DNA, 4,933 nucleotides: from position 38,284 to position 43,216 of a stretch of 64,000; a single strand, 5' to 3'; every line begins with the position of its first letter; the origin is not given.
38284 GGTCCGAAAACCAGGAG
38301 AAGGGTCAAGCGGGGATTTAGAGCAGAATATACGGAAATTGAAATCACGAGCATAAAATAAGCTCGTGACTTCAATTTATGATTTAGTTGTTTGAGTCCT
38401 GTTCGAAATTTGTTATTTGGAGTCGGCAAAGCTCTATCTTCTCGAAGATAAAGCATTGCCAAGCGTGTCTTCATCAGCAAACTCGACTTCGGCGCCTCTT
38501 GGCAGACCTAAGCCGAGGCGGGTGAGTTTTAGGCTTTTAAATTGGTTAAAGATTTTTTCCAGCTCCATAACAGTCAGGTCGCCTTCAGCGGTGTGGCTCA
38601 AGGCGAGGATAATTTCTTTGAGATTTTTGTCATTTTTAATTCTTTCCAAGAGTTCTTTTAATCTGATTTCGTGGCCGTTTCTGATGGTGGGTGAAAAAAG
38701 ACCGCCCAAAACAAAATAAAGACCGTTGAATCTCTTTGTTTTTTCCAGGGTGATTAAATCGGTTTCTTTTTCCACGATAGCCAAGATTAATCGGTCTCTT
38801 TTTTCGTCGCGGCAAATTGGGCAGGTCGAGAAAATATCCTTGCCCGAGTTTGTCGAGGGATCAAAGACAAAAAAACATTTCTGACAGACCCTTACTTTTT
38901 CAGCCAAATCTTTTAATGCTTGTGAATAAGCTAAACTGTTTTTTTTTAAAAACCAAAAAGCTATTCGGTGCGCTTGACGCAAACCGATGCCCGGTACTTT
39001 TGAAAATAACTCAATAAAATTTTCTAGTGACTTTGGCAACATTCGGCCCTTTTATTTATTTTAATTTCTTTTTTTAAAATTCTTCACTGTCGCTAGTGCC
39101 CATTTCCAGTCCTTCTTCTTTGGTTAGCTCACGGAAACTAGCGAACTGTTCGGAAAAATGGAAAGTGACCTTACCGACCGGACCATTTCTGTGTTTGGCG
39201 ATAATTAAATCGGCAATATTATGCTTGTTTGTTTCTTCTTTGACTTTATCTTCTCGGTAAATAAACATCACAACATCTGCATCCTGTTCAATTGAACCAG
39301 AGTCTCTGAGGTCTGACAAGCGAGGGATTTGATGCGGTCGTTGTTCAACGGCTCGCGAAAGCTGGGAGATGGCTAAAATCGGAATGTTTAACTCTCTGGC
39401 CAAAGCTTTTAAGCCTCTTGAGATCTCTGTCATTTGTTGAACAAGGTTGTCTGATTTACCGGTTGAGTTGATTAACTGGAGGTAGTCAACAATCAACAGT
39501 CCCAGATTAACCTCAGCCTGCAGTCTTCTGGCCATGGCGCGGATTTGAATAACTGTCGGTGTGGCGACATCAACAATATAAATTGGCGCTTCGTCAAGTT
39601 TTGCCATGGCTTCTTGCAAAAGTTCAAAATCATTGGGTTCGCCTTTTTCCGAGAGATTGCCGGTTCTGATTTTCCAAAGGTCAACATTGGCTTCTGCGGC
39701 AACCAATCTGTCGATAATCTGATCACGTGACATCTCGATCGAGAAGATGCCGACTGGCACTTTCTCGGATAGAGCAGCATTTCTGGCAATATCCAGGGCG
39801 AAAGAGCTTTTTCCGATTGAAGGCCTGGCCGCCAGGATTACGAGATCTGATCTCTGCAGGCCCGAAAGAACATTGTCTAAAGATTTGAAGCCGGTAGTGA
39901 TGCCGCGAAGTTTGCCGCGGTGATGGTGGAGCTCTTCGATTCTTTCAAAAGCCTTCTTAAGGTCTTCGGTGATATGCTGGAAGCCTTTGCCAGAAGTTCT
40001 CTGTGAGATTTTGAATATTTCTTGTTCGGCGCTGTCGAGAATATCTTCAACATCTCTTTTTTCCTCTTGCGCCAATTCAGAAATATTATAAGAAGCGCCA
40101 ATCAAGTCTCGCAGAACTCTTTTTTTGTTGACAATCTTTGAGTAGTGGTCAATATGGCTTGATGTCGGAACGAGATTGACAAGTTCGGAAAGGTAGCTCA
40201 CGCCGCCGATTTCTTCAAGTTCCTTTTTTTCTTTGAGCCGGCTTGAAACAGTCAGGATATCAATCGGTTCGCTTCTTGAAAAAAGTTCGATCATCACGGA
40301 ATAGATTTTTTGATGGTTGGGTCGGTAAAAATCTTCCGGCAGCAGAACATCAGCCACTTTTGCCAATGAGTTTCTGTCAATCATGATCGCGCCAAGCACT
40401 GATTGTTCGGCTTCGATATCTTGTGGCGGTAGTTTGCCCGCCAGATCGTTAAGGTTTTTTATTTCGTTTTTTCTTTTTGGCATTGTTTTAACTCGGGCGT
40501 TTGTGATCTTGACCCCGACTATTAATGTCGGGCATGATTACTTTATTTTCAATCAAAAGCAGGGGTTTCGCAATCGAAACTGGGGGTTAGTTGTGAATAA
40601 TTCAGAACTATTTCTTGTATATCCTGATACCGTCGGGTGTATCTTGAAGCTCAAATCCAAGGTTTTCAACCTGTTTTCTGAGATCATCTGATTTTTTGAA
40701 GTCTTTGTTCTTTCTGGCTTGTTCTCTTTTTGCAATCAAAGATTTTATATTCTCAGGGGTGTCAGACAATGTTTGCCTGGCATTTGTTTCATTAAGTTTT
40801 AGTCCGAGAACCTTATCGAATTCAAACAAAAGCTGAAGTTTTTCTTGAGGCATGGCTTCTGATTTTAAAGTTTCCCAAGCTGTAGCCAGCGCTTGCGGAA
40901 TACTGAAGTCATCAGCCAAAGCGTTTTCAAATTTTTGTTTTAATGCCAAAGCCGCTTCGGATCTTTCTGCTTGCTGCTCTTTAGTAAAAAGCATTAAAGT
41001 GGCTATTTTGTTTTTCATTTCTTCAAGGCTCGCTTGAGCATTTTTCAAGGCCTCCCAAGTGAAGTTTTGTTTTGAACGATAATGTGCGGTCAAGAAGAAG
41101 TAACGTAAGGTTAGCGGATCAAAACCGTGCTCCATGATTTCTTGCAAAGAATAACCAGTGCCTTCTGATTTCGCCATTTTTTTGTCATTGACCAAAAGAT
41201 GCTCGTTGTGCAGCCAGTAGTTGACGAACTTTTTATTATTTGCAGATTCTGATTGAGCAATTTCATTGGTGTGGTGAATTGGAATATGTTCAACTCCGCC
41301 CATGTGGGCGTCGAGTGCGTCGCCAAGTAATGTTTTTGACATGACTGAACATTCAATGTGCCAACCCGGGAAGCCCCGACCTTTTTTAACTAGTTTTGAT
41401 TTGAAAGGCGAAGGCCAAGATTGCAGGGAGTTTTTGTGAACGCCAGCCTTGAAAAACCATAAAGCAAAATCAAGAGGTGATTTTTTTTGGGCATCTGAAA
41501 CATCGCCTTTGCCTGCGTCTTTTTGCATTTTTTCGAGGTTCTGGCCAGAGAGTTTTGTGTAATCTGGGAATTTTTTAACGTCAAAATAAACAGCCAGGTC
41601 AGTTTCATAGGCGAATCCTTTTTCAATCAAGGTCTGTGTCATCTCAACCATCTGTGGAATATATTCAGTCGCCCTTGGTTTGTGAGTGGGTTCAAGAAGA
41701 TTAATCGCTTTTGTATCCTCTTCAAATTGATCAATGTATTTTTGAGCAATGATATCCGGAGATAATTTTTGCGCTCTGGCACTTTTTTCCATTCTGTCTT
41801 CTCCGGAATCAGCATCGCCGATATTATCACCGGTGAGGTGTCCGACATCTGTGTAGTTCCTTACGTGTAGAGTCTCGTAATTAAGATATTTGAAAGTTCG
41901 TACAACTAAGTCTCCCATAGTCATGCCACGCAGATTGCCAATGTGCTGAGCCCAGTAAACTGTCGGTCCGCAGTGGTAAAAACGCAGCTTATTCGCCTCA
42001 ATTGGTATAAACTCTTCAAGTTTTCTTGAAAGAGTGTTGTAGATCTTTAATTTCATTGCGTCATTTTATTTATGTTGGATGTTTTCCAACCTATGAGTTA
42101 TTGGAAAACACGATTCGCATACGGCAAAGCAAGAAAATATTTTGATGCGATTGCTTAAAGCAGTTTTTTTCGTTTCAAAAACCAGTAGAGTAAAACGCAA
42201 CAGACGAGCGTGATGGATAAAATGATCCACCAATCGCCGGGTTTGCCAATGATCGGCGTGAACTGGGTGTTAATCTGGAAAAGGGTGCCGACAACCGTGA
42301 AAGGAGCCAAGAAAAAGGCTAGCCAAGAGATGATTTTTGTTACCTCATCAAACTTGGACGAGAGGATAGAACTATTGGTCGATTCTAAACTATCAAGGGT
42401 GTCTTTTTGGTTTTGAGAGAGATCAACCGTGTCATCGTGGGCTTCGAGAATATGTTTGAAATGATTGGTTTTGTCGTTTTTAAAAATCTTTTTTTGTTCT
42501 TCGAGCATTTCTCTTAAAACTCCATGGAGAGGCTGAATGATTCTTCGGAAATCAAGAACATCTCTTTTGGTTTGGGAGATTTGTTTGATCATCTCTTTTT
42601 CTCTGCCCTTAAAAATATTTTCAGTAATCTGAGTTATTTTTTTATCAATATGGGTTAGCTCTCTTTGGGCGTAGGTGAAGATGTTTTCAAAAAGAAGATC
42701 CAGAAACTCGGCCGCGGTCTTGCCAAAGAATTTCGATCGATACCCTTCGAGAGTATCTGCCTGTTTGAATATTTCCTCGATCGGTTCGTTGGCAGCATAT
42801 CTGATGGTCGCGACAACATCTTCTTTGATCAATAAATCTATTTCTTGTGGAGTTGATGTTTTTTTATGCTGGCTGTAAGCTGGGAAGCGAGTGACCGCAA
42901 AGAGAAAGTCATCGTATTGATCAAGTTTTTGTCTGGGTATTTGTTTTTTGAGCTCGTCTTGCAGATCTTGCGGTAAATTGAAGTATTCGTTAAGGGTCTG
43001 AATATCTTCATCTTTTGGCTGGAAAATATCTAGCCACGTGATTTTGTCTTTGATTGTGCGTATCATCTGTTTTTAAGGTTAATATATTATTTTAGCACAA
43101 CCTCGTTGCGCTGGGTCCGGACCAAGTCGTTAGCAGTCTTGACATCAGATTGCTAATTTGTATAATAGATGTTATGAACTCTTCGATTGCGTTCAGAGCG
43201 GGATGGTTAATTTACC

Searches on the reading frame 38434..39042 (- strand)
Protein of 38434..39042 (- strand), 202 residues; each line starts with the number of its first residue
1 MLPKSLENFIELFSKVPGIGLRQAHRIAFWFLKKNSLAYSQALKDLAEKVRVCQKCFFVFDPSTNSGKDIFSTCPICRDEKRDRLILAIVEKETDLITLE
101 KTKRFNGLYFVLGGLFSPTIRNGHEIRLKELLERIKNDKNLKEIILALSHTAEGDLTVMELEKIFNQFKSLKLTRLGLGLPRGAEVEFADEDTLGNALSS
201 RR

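Call 83: search_protein_families(library=pfam, proteins=[window:38434-39042:-], max_evalue=0.001)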
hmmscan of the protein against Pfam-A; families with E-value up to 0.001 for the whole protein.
window:38434-39042:- (202 aa): 4 families
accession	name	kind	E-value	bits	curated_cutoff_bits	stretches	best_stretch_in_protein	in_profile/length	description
PF13662.12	Toprim_4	-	2.1e-13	50.7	25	1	87-165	3-74/85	Toprim domain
PF01751.28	Toprim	-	5.7e-08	33.3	23.1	1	87-166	2-81/96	Toprim domain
PF21175.2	RecR_C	-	2e-05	24.3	22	1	179-202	1-24/24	RecR, C-terminal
PF21176.3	RecR_HhH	-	6.7e-05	23.1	27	1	7-36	2-31/45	RecR, helix-hairpin-helix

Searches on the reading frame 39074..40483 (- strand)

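Call 83: search_protein_families(library=pfam, proteins=[window:39074-40483:-], max_evalue=0.001)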
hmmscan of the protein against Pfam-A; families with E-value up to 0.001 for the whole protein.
window:39074-40483:- (469 aa): 4 families
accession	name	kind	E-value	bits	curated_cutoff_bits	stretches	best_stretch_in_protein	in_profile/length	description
PF03796.21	DnaB_C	-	5.3e-97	324.6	27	1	194-451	1-254/255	DnaB-like helicase C terminal domain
PF00772.26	DnaB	-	1.6e-37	128.1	23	1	19-119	2-102/103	DnaB-like helicase N terminal domain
PF13481.12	AAA_25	-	3e-11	43.7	27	1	195-375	15-190/195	AAA domain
PF20307.4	divDNAB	-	0.0001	21.6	26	0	172-238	37-103/356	Divergent DnaB-like ATPase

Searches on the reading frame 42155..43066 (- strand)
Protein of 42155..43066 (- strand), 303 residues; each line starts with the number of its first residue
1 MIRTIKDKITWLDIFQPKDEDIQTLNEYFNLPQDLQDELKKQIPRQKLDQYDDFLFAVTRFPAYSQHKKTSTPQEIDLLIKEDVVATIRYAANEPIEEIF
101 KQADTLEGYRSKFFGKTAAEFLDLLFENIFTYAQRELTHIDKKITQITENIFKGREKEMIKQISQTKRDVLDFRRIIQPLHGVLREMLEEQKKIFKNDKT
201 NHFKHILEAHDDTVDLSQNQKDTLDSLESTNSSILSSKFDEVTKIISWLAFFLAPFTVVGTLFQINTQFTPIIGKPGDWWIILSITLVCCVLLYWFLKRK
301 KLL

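Call 12: search_protein_families(library=pfam, proteins=[window:42155-43066:-], max_evalue=0.01)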
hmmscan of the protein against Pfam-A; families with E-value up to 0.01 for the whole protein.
window:42155-43066:- (303 aa): 1 family
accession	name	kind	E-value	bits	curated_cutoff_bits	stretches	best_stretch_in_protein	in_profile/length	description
PF01544.23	CorA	-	2.5e-42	145.6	27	1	7-299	2-292/292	CorA-like Mg2+ transporter protein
